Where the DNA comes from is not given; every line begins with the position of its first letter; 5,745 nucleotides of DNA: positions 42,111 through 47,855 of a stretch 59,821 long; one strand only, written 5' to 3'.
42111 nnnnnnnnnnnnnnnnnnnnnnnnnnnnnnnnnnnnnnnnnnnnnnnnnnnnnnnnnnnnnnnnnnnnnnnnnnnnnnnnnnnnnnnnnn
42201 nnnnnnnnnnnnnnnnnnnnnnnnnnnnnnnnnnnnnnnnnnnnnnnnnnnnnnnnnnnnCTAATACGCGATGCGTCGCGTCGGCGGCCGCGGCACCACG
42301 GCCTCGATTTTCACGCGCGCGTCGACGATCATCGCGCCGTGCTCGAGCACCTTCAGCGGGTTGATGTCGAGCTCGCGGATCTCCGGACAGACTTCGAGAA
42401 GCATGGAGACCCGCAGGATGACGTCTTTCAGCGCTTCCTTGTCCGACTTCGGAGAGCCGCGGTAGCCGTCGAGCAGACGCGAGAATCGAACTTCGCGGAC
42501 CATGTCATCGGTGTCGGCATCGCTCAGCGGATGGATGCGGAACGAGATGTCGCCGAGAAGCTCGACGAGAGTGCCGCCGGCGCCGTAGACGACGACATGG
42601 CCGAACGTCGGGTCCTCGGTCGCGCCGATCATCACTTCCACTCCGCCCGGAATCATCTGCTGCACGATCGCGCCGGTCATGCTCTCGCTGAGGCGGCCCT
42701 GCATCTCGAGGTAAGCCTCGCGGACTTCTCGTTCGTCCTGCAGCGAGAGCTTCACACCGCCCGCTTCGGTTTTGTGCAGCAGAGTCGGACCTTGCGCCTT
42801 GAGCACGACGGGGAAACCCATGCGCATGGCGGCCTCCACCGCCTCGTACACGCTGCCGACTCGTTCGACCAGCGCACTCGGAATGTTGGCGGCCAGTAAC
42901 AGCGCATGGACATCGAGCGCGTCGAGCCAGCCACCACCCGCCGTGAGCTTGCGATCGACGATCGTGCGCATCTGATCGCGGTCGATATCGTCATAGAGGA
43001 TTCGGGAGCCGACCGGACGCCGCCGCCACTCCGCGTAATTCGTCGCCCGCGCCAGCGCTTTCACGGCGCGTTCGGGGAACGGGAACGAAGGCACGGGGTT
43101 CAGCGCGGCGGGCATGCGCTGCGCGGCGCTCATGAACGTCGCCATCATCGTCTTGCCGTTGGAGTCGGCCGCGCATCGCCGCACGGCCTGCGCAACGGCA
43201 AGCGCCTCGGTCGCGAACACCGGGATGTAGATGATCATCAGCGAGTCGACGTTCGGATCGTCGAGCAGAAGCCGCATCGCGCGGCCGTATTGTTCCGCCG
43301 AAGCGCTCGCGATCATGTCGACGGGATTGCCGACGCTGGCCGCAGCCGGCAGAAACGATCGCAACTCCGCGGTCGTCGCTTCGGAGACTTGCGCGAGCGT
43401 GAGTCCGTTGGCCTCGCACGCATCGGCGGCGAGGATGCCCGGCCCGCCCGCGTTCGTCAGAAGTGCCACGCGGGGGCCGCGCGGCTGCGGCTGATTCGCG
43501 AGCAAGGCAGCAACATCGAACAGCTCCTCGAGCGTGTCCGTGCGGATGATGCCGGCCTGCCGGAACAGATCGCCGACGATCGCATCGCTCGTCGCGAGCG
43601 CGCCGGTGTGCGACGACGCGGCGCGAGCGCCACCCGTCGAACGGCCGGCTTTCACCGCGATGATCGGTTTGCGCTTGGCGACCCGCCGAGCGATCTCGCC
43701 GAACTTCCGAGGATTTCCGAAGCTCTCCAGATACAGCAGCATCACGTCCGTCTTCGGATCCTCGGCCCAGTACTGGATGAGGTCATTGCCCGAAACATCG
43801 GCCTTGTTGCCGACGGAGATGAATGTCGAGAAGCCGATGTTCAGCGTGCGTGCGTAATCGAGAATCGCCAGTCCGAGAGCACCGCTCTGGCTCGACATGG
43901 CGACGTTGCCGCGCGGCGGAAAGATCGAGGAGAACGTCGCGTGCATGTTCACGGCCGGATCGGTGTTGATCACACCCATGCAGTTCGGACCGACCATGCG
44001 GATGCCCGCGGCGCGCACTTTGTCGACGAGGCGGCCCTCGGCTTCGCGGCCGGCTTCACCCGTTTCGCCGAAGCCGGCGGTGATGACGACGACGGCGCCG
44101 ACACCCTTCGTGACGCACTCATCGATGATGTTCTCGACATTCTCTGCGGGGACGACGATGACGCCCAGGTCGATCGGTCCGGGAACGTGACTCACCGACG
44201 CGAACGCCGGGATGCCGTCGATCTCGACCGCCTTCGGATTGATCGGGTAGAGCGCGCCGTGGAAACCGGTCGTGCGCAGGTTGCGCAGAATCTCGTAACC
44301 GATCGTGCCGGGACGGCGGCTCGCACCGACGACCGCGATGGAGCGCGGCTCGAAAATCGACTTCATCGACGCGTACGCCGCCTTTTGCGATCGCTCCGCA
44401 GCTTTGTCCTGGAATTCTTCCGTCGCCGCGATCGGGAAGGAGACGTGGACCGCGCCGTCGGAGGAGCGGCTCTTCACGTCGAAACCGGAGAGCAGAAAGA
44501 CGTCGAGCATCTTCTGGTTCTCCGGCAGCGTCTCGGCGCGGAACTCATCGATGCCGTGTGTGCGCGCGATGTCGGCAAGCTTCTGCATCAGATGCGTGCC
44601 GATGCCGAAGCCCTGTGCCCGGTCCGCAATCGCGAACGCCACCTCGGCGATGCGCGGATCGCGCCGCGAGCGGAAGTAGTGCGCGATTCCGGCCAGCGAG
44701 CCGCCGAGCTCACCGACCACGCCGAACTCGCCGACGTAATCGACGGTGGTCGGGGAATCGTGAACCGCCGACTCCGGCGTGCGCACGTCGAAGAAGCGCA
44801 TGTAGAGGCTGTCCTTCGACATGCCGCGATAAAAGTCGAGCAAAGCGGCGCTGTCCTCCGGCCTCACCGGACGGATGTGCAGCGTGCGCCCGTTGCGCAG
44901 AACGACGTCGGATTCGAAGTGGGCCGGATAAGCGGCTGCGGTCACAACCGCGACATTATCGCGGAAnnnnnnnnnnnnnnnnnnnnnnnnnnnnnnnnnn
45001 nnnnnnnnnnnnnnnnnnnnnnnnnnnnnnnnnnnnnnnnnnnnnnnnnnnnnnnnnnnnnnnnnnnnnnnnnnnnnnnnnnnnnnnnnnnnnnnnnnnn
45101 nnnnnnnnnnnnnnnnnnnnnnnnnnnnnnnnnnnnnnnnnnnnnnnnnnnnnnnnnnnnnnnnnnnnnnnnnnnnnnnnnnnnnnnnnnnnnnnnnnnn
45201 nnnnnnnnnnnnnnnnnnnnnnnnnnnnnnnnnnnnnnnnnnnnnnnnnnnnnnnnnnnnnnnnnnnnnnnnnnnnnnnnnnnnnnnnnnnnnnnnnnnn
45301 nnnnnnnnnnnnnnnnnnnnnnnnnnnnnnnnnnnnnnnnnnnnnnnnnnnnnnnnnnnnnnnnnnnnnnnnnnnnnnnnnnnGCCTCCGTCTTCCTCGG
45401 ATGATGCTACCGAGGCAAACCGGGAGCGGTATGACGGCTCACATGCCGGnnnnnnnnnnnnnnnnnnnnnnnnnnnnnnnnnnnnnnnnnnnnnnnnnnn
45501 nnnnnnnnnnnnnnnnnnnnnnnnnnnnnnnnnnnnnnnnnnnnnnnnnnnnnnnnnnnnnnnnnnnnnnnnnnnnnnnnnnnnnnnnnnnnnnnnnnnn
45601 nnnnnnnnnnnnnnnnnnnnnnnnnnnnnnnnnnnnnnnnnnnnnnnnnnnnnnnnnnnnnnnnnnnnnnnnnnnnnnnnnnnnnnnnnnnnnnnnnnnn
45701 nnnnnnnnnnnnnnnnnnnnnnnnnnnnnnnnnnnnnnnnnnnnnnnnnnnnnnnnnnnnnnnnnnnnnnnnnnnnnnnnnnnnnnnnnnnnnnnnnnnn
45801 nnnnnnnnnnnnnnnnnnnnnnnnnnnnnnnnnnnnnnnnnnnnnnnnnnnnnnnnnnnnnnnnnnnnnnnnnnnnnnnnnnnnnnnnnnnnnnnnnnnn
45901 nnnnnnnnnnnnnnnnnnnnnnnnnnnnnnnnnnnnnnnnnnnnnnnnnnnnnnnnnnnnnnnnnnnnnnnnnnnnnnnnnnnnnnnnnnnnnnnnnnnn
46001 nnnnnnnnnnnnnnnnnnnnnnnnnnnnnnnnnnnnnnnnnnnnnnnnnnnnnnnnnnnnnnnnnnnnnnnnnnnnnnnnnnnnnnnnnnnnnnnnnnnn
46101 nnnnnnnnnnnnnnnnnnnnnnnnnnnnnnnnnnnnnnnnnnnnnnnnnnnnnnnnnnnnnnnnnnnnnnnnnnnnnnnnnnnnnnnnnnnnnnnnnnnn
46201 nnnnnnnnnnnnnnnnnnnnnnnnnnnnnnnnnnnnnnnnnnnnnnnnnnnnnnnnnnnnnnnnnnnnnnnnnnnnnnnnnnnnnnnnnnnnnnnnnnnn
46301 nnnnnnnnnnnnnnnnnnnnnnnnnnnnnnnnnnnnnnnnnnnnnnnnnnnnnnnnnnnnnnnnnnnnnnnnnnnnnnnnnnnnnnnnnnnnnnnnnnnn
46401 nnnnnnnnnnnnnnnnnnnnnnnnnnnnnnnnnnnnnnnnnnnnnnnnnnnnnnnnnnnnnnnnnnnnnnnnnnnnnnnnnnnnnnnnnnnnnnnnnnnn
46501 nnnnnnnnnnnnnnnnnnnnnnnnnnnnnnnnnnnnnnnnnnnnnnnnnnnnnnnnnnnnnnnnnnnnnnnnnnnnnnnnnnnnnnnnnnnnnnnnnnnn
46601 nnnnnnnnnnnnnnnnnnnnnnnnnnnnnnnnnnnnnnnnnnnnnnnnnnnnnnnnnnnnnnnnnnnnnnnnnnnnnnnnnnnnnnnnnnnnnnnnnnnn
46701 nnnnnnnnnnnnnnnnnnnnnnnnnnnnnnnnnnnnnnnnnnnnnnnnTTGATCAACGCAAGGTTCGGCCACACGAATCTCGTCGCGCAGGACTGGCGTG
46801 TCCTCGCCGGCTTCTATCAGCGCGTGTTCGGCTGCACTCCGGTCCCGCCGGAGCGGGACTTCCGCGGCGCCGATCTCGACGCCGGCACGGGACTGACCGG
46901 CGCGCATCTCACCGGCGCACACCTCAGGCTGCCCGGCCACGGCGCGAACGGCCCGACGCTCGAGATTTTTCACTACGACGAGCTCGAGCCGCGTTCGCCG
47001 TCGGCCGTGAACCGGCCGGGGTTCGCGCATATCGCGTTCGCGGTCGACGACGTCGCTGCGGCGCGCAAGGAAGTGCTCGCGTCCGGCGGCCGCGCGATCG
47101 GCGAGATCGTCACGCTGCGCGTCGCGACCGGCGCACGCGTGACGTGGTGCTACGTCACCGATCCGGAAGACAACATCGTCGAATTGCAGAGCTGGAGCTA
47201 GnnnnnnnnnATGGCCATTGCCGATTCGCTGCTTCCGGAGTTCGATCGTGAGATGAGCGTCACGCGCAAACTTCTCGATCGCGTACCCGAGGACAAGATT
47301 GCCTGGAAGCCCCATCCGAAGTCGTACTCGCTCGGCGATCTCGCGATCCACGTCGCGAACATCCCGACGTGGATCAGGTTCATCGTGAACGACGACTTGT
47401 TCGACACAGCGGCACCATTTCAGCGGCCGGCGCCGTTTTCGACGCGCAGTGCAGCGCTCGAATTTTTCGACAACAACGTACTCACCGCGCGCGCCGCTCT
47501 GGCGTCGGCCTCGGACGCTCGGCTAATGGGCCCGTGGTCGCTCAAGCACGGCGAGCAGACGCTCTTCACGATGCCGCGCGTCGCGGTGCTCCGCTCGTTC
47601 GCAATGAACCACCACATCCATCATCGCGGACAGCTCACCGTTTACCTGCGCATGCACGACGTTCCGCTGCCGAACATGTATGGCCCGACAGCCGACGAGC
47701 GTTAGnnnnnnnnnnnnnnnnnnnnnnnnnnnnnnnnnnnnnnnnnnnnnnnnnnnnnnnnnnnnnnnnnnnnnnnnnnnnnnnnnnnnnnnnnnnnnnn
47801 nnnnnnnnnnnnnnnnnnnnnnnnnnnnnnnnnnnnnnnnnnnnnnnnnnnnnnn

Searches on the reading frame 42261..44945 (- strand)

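Call 64: search_protein_families(library=ncbifam, proteins=[window:42261-44945:-], max_evalue=0.01)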
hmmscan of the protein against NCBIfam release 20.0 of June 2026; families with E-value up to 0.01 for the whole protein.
window:42261-44945:- (894 aa): 12 families
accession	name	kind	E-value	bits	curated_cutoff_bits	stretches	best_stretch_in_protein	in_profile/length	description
TIGR02717.1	AcCoA-syn-alpha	equivalog_domain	1.9e-158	527.8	567.15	1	194-637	1-446/447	acetate--CoA ligase alpha subunit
NF045493.1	HydDutCoALig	equivalog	9.4e-157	523.5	1300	1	196-879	5-697/698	4-hydroxybutyrate--CoA ligase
NF045494.1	AcCoALig_Archglob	equivalog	5.7e-151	504.1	1200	2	192-638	216-663/665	acetate--CoA ligase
NF045492.1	HydPropCoALig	equivalog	3.1e-140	468.7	1300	2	177-573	232-629/700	3-hydroxypropionate--CoA ligase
NF058543.1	ActPatMycb56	equivalog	2.1e-25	89.3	460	1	13-190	130-310/317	acetyltransferase Pat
NF004230.0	PRK05678.1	equivalog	1.4e-17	63.9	336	1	241-453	47-254/291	succinate--CoA ligase subunit alpha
TIGR01019.1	sucCoAalpha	subfamily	1.4e-14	54.2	353.2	1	241-452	45-251/286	succinate--CoA ligase subunit alpha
NF010623.0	PRK14016.1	subfamily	0.00019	19.7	877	1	680-767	219-297/871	cyanophycin synthetase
NF040503.1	resist_ArsN1a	equivalog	0.00022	21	170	1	95-156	73-134/159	arsinothricin resistance N-acetyltransferase ArsN1 family A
TIGR02068.2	cya_phycin_syn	equivalog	0.0016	16.5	850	1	679-767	217-296/862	cyanophycin synthetase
NF001913.0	PRK00696.1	equivalog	0.0041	16.2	370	0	682-799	11-138/388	ADP-forming succinate--CoA ligase subunit beta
NF000487.1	stat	exception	0.0081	15.7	420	0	76-150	83-156/189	streptothricin N-acetyltransferase STAT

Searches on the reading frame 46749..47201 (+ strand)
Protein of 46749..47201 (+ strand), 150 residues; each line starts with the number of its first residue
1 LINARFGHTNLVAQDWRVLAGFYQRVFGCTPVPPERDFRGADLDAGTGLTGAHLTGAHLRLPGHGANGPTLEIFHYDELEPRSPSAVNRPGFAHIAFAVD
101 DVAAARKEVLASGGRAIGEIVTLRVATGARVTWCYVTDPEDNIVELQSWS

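Call 3: search_protein_families(library=pfam, proteins=[window:46749-47201:+], max_evalue=0.01)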
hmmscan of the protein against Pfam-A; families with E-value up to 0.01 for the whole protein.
window:46749-47201:+ (150 aa): 3 families
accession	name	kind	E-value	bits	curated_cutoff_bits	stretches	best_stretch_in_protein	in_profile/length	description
PF00903.31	Glyoxalase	-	1.2e-08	35.8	20.6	1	5-146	1-121/121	Glyoxalase/Bleomycin resistance protein/Dioxygenase superfamily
PF13669.12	Glyoxalase_4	-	4.7e-07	30.5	27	1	8-119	2-96/109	Glyoxalase/Bleomycin resistance protein/Dioxygenase superfamily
PF18029.7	Glyoxalase_6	-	8.6e-07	30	23.6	1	13-142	6-101/106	Glyoxalase-like domain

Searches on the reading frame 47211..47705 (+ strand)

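Call 3: search_protein_families(library=pfam, proteins=[window:47211-47705:+], max_evalue=0.01)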
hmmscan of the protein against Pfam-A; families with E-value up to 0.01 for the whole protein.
window:47211-47705:+ (164 aa): 3 families
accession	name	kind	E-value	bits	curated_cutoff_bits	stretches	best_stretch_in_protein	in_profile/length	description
PF05163.17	DinB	-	7.2e-11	42.8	23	1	6-160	7-156/165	DinB family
PF12867.12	DinB_2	-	9.5e-08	33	24.8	1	11-142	2-128/128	DinB superfamily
PF04978.18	MST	-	0.0013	19.7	27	1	11-143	6-141/149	Mycothiol-S-transferase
